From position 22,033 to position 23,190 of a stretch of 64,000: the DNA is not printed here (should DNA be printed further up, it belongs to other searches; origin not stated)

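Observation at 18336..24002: A c-di-AMP module (cdaA-cdaR) is wired to a transcarbamylase, glmS and an NAD(P)HX dehydratase by overlapping codons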

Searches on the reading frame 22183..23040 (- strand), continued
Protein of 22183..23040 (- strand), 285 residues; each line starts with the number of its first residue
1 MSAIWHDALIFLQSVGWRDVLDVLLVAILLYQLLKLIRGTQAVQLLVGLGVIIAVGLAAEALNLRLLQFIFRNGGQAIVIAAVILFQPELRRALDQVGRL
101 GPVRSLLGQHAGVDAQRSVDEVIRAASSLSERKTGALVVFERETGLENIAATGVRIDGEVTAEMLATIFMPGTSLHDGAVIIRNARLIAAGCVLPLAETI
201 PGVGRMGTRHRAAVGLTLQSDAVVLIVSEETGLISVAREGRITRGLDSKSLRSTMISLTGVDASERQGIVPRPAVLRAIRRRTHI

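Call 54: search_protein_representatives(protein=window:22183-23040:-)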
Query: 285 residues. Proteins with E-value up to 0.001 (for the whole library): 9601; up to 1e-10: 5837; up to 1e-30: 1971. The best 150 are listed.
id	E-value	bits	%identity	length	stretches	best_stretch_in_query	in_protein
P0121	4.2e-90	318.0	68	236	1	51-276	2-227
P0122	1.6e-77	276.7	52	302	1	4-262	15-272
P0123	3.1e-76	272.5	52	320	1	5-257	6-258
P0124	2.3e-69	250.0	35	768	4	15-253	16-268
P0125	3.9e-63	229.6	46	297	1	11-260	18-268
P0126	2.2e-62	227.1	73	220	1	4-160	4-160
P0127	4.4e-62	226.1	49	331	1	11-257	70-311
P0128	1.2e-61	224.8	39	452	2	15-261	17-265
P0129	1.4e-61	224.5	53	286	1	5-213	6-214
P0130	3.3e-60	220.0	49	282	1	20-259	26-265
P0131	7.1e-60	218.9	47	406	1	16-259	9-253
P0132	8.8e-60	218.6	48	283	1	13-258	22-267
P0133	1.4e-59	217.9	44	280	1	11-270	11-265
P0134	1.1e-58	215.0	46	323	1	16-265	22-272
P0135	1.4e-58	214.7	45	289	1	12-258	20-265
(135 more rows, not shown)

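Call 56: find_related_loci(query=A2, collection=genome_contigs, flank=10000)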
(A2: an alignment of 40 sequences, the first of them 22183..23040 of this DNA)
Query A2 (285 aa) in genome_contigs; peptide patterns used: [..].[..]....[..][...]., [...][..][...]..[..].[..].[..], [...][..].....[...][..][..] (x = any residue, [..] = any of these).
600 stretches matched a pattern (row limit reached: there are more); 598 encode a relative of the query (tblastn E <= 1e-3); the best 80 are kept; 80 distinct loci.
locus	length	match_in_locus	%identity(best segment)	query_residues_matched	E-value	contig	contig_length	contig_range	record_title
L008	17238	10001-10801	53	9-281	1e-79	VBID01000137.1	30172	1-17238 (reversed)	MAG: Chloroflexi bacterium isolate CF_121 14_0927_12_40cm_scaffold_524, whole genome shotgun sequence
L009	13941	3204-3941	53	10-255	5e-74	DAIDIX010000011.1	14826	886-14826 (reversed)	MAG TPA_asm: Candidatus Dormiibacterota bacterium isolate clean372 NODE_11_length_14826_cov_3.225981, whole genome shotg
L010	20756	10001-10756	47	11-266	2e-67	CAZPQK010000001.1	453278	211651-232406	MAG TPA_asm: uncultured bacterium isolate SRP334346_co1_198 genome assembly, contig: NODE_13_length_453278_cov_8.904012,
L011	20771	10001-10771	45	1-255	1e-64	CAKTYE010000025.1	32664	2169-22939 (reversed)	MAG: uncultured Clostridia bacterium isolate REFINED_METABAT215_TOP10_CONTIGS_1500_ASSEMBLY_K77_MERGED__Hadza_MoBio_hadz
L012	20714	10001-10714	47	16-255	1e-63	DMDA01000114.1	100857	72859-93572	MAG TPA_asm: Chloroflexi bacterium isolate UBA9854 contig_318, whole genome shotgun sequence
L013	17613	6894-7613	44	11-251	3e-63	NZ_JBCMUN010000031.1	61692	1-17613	Paenibacillus oryzisoli strain B-14089 B_14089_contig_0000031, whole genome shotgun sequence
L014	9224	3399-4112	44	18-256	5e-63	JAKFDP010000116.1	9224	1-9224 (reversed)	MAG: Anaerobacillus sp. isolate LC050 contig-124_5615, whole genome shotgun sequence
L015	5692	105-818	47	17-255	2e-62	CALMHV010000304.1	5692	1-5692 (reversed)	MAG TPA_asm: uncultured Firmicutes bacterium isolate ERR2868533_bin.32_CONCOCT_v1.1_MAG genome assembly, contig: ERZ8411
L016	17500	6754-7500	42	7-255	4e-62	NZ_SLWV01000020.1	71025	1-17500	Marinisporobacter balticus strain DSM 102940 Ga0310545_120, whole genome shotgun sequence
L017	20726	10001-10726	46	7-251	8e-62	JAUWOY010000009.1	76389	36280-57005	MAG: Chloroflexota bacterium isolate CSMAG_2462 CSMAG_2462_k141_172078_length_76389_cov_18.9856, whole genome shotgun se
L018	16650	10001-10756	43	9-257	2e-61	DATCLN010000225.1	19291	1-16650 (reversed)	MAG TPA_asm: Paenibacillaceae bacterium isolate SMAG_U7123 k141_364048, whole genome shotgun sequence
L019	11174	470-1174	44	19-258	2e-61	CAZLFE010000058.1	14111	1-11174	MAG TPA_asm: uncultured Nitrospiraceae bacterium isolate binchicken_co325_89 genome assembly, contig: NODE_1300_length_1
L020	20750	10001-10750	45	20-269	3e-61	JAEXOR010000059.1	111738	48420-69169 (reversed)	MAG: Bacillota bacterium isolate OH_HBrB_152 k127_2116362, whole genome shotgun sequence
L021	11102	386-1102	49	20-258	3e-61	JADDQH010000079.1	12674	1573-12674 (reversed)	MAG: Chloroflexota bacterium isolate YB3_1 AB19_YB3_551_length_12677_cov_33, whole genome shotgun sequence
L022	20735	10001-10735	46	19-256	5e-61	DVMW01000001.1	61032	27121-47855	MAG TPA_asm: Candidatus Fimenecus excrementigallinarum isolate ChiGjej1B1-19959 ChiGjej1B1M5__C8909_L61032_SRR6323428, w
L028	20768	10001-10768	47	12-266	4e-60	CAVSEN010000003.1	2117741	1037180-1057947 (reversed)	MAG: uncultured Chloroflexia bacterium isolate MFD01872.bin.2.209 genome assembly, contig: contig_98462, whole genome sh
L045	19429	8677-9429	47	3-255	3e-58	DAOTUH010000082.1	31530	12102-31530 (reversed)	MAG TPA_asm: Anaerolineae bacterium isolate F17_49 k129_2012196, whole genome shotgun sequence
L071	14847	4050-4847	43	17-285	2e-56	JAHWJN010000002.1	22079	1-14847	MAG: Chloroflexota bacterium isolate 0707_bin5 NODE_2_length_22079_cov_9.198205, whole genome shotgun sequence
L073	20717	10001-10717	48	20-258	1e-56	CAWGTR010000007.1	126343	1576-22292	MAG: uncultured Chloroflexia bacterium isolate MFD03975.bin.2.87 genome assembly, contig: contig_174983, whole genome sh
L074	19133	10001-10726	44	17-258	1e-56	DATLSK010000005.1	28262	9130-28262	MAG TPA_asm: Chloroflexota bacterium isolate SMAG_U13928 k141_92886, whole genome shotgun sequence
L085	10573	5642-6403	46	20-273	2e-56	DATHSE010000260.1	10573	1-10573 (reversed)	MAG TPA_asm: Anaerolineae bacterium isolate SMAG_U16043 k141_728293, whole genome shotgun sequence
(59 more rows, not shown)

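Call 61: search_protein_families(library=pfam, proteins=[L073:8975-9937:+, L012:12230-13639:+, L012:13685-14626:+, L012:7956-8951:+, L012:7165-7950:+, L012:6080-7117:+, L017:12696-14090:+, L017:7164-8159:+, L008:9062-9529:+, L008:9519-9911:+], max_evalue=0.0001)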
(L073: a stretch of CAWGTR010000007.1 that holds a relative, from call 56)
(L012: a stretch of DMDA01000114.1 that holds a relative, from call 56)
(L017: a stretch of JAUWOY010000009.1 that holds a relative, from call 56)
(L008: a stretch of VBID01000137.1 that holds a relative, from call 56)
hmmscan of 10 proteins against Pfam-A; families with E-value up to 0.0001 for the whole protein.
L073:8975-9937:+ (320 aa): 12 families
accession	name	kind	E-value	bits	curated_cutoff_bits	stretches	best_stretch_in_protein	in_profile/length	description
PF07719.23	TPR_2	-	2.7e-11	43.1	27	0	47-77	4-34/34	Tetratricopeptide repeat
PF00515.34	TPR_1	-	1.9e-09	37.4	27.8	0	49-77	6-34/34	Tetratricopeptide repeat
PF14559.12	TPR_19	-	2.3e-08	34.7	25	2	24-77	5-58/68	Tetratricopeptide repeat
PF13428.12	TPR_14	-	4.6e-08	33.4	23.5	0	227-268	3-44/44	Tetratricopeptide repeat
PF23914.1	TPR_CcmH_CycH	-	2.1e-07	31.3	42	1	50-111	56-117/158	Cytochrome c-type biogenesis protein H TPR domain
PF13414.12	TPR_11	-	3.6e-07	30.2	26.8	0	23-55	7-39/42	TPR repeat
PF13181.12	TPR_8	-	9.3e-07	29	25.7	0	50-76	7-33/34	Tetratricopeptide repeat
PF13176.12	TPR_7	-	1.4e-06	28.3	27.9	0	101-131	2-32/36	Tetratricopeptide repeat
PF13432.12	TPR_16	-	1.7e-05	25.6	32.7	1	50-107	3-60/65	Tetratricopeptide repeat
PF13431.12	TPR_17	-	4.9e-05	23.7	24.4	0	66-97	1-32/34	Tetratricopeptide repeat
PF17874.7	TPR_MalT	-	7.5e-05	22.6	45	0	47-129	43-111/336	MalT-like TPR region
PF13424.12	TPR_12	-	8.1e-05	23.2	30.1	0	13-75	6-76/77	Tetratricopeptide repeat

L012:12230-13639:+ (469 aa): 10 families
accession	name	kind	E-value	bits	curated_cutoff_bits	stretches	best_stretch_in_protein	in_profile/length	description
PF01926.29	MMR_HSR1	-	1.8e-62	208.9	21.9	2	207-324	2-113/113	50S ribosome-binding GTPase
PF14714.11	KH_dom-like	-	2.3e-32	111.5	27.3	1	382-462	1-81/81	KH-domain-like of EngA bacterial GTPase enzymes, C-terminal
PF02421.24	FeoB_N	-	8e-27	94.1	27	2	207-369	3-153/156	Ferrous iron transport protein B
PF00009.33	GTP_EFTU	-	4.1e-23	82.4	26.5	1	274-375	81-185/188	Elongation factor Tu GTP binding domain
PF00350.29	Dynamin_N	-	1.9e-16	61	27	1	207-246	1-39/168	Dynamin family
PF03193.22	RsgA_GTPase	-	2.2e-10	41.1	30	0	18-51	106-139/174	RsgA GTPase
PF04548.22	AIG1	-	2.9e-09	37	27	1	207-338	3-137/212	AIG1 family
PF00071.28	Ras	-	4.7e-07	30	21.6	0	207-375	2-159/162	Ras family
PF08477.19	Roc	-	4.3e-06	27.4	27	0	21-41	2-22/119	Ras of Complex, Roc, domain of DAPkinase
PF00005.33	ABC_tran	-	5.5e-06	27.5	25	0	207-235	14-42/137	ABC transporter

L012:13685-14626:+ (313 aa): 1 family
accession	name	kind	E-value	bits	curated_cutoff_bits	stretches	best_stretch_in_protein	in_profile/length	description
PF04389.22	Peptidase_M28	-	2.9e-14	53.7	21.3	1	99-305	1-189/193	Peptidase family M28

L012:7956-8951:+ (331 aa): 1 family
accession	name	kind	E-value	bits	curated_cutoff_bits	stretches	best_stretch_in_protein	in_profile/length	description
PF01557.24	FAA_hydrolase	-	7.7e-75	251.7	23.9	1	117-312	1-214/214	Fumarylacetoacetate (FAA) hydrolase C-terminal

L012:7165-7950:+ (261 aa): 0 families

L012:6080-7117:+ (345 aa): 0 families

L017:12696-14090:+ (464 aa): 11 families
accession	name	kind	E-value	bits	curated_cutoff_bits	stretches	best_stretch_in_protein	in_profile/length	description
PF01926.29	MMR_HSR1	-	1.2e-61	206.2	21.9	2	203-321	1-113/113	50S ribosome-binding GTPase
PF14714.11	KH_dom-like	-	4.2e-37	126.7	27.3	1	379-459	1-81/81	KH-domain-like of EngA bacterial GTPase enzymes, C-terminal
PF00009.33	GTP_EFTU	-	1.6e-23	83.7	26.5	2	202-369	4-182/188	Elongation factor Tu GTP binding domain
PF02421.24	FeoB_N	-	3.8e-23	82.2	27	2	203-365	2-152/156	Ferrous iron transport protein B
PF00350.29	Dynamin_N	-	4.1e-15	56.6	27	0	204-237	1-34/168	Dynamin family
PF03193.22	RsgA_GTPase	-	1.6e-10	41.5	30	0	192-238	97-143/174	RsgA GTPase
PF04548.22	AIG1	-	2.4e-10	40.6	27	1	203-308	2-107/212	AIG1 family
PF00071.28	Ras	-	2.8e-07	30.7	21.6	0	203-371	1-158/162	Ras family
PF08477.19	Roc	-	7.6e-07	29.8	27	0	203-264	1-71/119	Ras of Complex, Roc, domain of DAPkinase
PF10662.15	PduV-EutP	-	1.1e-05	25.7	21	0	105-184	59-139/143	Ethanolamine utilisation - propanediol utilisation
PF00005.33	ABC_tran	-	3.4e-05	24.9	25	0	203-227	13-37/137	ABC transporter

L017:7164-8159:+ (331 aa): 0 families

L008:9062-9529:+ (155 aa): 1 family
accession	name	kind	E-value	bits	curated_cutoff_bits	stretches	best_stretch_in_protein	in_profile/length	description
PF00572.24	Ribosomal_L13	-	6.1e-44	149.4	23.8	1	16-133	2-119/119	Ribosomal protein L13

L008:9519-9911:+ (130 aa): 1 family
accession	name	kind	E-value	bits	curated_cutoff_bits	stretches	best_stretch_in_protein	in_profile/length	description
PF00380.25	Ribosomal_S9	-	5.7e-46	156.4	22.5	1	10-130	1-121/121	Ribosomal protein S9/S16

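Call 64: find_homologous_proteins(query=L021:2666-4006:+)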
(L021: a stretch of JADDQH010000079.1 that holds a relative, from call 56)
Query L021:2666-4006:+ (446 aa): 7997 proteins with E <= 0.001 among 8000 candidates; the best 120 are listed.
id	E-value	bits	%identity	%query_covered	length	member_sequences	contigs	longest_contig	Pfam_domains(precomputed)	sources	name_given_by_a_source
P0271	7.3e-280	946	100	100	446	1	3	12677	PF02878.23,PF00408.27,PF02879.23,PF02880.23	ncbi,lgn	-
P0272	4.0e-205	700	74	99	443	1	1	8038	PF02878.23,PF00408.27,PF02879.23,PF02880.23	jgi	jgi:phosphoglucosamine mutase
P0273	4.1e-203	693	74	99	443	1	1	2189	PF02878.23,PF00408.27,PF02879.23,PF02880.23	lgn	-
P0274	6.1e-203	692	74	99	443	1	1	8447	PF02878.23,PF00408.27,PF02879.23,PF02880.23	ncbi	-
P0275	6.8e-203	692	74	99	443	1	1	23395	PF02878.23,PF00408.27,PF02879.23,PF02880.23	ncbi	-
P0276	1.7e-202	691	73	99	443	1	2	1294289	PF02878.23,PF00408.27,PF02879.23,PF02880.23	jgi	jgi:phosphoglucosamine mutase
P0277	2.2e-202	691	74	99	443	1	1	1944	PF02878.23,PF00408.27,PF02879.23,PF02880.23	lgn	-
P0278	4.6e-202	690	74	99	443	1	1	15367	PF02878.23,PF00408.27,PF02879.23,PF02880.23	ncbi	ncbi:MAG: phosphoglucosamine mutase [Candidatus Limnocylindrales bacterium]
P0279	1.3e-201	688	74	99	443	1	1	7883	PF02878.23,PF00408.27,PF02879.23,PF02880.23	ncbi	ncbi:MAG: phosphoglucosamine mutase [Candidatus Limnocylindrales bacterium]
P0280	1.5e-201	688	74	99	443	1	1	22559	PF02878.23,PF00408.27,PF02879.23,PF02880.23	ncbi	ncbi:MAG: phosphoglucosamine mutase [Candidatus Limnocylindrales bacterium]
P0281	2.9e-201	687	74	99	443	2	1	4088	PF02878.23,PF00408.27,PF02879.23,PF02880.23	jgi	jgi:phosphoglucosamine mutase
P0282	4.1e-201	686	75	99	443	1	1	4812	PF02878.23,PF00408.27,PF02879.23,PF02880.23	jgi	jgi:phosphoglucosamine mutase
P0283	4.4e-201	686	75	99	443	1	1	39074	PF02878.23,PF00408.27,PF02879.23,PF02880.23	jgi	jgi:phosphoglucosamine mutase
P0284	5.0e-201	686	73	99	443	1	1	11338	PF02878.23,PF00408.27,PF02879.23,PF02880.23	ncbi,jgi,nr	ncbi:MAG: phosphoglucosamine mutase [Chloroflexota bacterium]|jgi:phosphoglucosamine mutase|nr:phosp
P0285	1.3e-200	685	74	99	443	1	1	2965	PF02878.23,PF00408.27,PF02879.23,PF02880.23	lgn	-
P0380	7.5e-192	656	72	99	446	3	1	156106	PF02878.23,PF00408.27,PF02879.23,PF02880.23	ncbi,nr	ncbi:MAG: phosphoglucosamine mutase [Chloroflexi bacterium]|nr:phosphoglucosamine mutase [Chloroflex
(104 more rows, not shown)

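Call 65: find_encoding_contigs(protein=P0276, flank=10000, max_places=1)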
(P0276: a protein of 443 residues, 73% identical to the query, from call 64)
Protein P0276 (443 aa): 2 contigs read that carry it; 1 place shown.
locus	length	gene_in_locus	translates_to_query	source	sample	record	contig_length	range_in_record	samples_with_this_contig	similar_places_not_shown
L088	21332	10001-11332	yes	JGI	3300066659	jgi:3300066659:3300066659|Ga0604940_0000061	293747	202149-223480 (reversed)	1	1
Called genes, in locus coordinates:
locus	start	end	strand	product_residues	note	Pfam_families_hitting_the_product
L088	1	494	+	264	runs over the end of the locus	PF00406:ADK, PF13207:AAA_17, PF13238:AAA_18 (weak), PF13671:AAA_33 (weak), PF05191:ADK_lid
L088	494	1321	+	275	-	PF00557:Peptidase_M24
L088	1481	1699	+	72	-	PF01176:eIF-1a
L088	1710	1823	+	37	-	PF00444:Ribosomal_L36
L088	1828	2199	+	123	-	PF00416:Ribosomal_S13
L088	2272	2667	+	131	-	PF00411:Ribosomal_S11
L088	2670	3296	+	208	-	PF00163:Ribosomal_S4, PF01479:S4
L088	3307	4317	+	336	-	PF01193:RNA_pol_L, PF01000:RNA_pol_A_bac, PF03118:RNA_pol_A_CTD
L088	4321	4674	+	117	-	PF01196:Ribosomal_L17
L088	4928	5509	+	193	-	PF01416:PseudoU_synth_1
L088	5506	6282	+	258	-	PF00572:Ribosomal_L13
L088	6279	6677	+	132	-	PF00380:Ribosomal_S9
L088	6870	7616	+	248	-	PF13176:TPR_7 (faint), PF13181:TPR_8 (faint), PF13424:TPR_12 (weak), PF13428:TPR_14 (faint), PF14559:TPR_19 (faint), PF00515:TPR_1 (weak), PF07719:TPR_2 (weak), PF13432:TPR_16 (weak)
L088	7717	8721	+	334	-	PF19293:CdaA_N, PF02457:DAC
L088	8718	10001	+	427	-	PF07949:YbbR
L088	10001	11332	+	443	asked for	PF02878:PGM_PMM_I, PF02879:PGM_PMM_II, PF02880:PGM_PMM_III, PF00408:PGM_PMM_IV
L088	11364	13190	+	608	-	PF13522:GATase_6, PF13537:GATase_7, PF01380:SIS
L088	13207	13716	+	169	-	PF01648:ACPS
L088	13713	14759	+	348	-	PF01256:Carb_kinase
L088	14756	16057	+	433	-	PF01168:Ala_racemase_N, PF00842:Ala_racemase_C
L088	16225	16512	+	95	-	-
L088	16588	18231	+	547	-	-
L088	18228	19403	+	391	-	-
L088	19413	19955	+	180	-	PF02367:TsaE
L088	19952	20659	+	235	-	PF00814:TsaD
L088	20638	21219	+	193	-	PF13302:Acetyltransf_3 (faint), PF00583:Acetyltransf_1, PF13673:Acetyltransf_10, PF08445:FR47, PF13508:Acetyltransf_7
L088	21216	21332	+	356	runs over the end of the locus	PF00814:TsaD, PF22521:HypF_C_2 (weak)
